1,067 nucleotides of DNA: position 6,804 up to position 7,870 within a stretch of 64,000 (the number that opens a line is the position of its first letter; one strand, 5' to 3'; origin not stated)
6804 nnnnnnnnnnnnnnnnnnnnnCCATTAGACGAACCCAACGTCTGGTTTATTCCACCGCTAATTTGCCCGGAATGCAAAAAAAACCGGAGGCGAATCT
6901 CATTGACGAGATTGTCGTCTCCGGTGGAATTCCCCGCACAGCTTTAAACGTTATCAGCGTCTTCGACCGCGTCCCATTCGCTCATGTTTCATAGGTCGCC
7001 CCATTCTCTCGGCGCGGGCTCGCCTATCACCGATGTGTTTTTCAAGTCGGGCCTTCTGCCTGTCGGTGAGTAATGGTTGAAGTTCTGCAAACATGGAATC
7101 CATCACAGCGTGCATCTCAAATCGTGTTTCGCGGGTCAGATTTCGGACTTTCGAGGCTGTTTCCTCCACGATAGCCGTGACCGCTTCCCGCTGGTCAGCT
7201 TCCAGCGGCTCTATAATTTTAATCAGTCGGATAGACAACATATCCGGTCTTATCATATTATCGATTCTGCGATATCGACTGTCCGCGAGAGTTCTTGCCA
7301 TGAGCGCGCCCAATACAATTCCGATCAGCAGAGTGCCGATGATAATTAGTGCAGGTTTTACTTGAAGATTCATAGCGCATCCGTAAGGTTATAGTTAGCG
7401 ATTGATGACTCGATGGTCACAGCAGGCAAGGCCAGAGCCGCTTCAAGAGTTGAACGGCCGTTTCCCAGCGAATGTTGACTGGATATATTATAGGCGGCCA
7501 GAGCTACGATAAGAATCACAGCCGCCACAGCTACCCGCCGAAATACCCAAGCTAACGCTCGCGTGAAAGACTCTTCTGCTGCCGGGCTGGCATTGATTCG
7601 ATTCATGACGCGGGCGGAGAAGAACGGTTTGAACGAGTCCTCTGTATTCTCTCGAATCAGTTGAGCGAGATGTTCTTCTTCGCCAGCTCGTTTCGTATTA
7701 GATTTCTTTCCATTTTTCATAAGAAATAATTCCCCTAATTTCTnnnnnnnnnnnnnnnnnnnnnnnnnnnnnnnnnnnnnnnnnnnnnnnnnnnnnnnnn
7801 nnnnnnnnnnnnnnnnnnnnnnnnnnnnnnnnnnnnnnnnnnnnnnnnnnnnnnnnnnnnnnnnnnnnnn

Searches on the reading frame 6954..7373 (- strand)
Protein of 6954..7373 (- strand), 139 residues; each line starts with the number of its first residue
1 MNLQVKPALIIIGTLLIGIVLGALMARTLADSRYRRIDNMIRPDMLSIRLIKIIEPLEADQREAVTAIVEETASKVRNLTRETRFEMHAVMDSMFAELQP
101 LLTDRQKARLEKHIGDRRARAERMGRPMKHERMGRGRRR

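Call 7: search_protein_families(library=pfam, proteins=[window:6954-7373:-])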
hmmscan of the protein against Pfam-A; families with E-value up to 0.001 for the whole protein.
window:6954-7373:- (139 aa): 0 families

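Call 81: search_protein_families(library=pfam, proteins=[L145:1125-2582:-, L145:3-710:-], max_evalue=0.01)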
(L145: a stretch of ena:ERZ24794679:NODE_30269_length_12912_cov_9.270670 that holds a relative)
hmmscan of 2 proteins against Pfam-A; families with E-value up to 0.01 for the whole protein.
L145:1125-2582:- (485 aa): 1 family
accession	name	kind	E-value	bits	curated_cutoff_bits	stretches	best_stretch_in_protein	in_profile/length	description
PF13231.12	PMT_2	-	2.7e-15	57.4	26.1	1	56-211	3-153/160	Dolichyl-phosphate-mannose-protein mannosyltransferase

L145:3-710:- (236 aa): 7 families
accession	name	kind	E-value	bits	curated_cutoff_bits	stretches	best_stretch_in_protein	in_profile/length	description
PF13641.12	Glyco_tranf_2_3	-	1.4e-23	84.6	27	1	30-232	1-206/230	Glycosyltransferase like family 2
PF00535.33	Glycos_transf_2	-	4e-20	72.9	23.3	1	34-202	2-167/168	Glycosyl transferase family 2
PF13632.12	Glyco_trans_2_3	-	3e-18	66.8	27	1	116-232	2-118/198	Glycosyl transferase family group 2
PF13506.12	Glyco_transf_21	-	6.9e-13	48.9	21.7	1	107-232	25-149/174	Glycosyl transferase family 21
PF03552.20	Cellulose_synt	-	1.5e-06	27.5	24.7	0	97-199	183-288/722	Cellulose synthase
PF03142.21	Chitin_synth_2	-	2.9e-05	23.4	27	0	115-197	204-286/527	Chitin synthase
PF10111.15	Glyco_tranf_2_2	-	0.0098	15.8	27.3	0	112-209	81-185/276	Glycosyltransferase like family 2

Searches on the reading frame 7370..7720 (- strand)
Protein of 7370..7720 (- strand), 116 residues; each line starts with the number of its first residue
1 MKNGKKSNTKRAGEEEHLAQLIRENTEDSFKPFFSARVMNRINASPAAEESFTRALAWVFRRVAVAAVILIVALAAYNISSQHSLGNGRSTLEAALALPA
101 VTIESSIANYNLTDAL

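Call 7: search_protein_families(library=pfam, proteins=[window:7370-7720:-])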
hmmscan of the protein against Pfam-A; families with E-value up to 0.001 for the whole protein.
window:7370-7720:- (116 aa): 0 families

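Call 81: search_protein_families(library=pfam, proteins=[L145:1125-2582:-, L145:3-710:-], max_evalue=0.01)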
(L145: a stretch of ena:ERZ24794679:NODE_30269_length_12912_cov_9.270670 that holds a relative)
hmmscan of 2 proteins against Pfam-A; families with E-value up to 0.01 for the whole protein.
L145:1125-2582:- (485 aa): 1 family
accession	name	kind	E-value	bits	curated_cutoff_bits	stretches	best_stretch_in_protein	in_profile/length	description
PF13231.12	PMT_2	-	2.7e-15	57.4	26.1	1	56-211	3-153/160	Dolichyl-phosphate-mannose-protein mannosyltransferase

L145:3-710:- (236 aa): 7 families
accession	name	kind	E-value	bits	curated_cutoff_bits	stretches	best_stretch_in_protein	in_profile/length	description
PF13641.12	Glyco_tranf_2_3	-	1.4e-23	84.6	27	1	30-232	1-206/230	Glycosyltransferase like family 2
PF00535.33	Glycos_transf_2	-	4e-20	72.9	23.3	1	34-202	2-167/168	Glycosyl transferase family 2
PF13632.12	Glyco_trans_2_3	-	3e-18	66.8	27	1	116-232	2-118/198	Glycosyl transferase family group 2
PF13506.12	Glyco_transf_21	-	6.9e-13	48.9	21.7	1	107-232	25-149/174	Glycosyl transferase family 21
PF03552.20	Cellulose_synt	-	1.5e-06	27.5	24.7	0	97-199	183-288/722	Cellulose synthase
PF03142.21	Chitin_synth_2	-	2.9e-05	23.4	27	0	115-197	204-286/527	Chitin synthase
PF10111.15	Glyco_tranf_2_2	-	0.0098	15.8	27.3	0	112-209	81-185/276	Glycosyltransferase like family 2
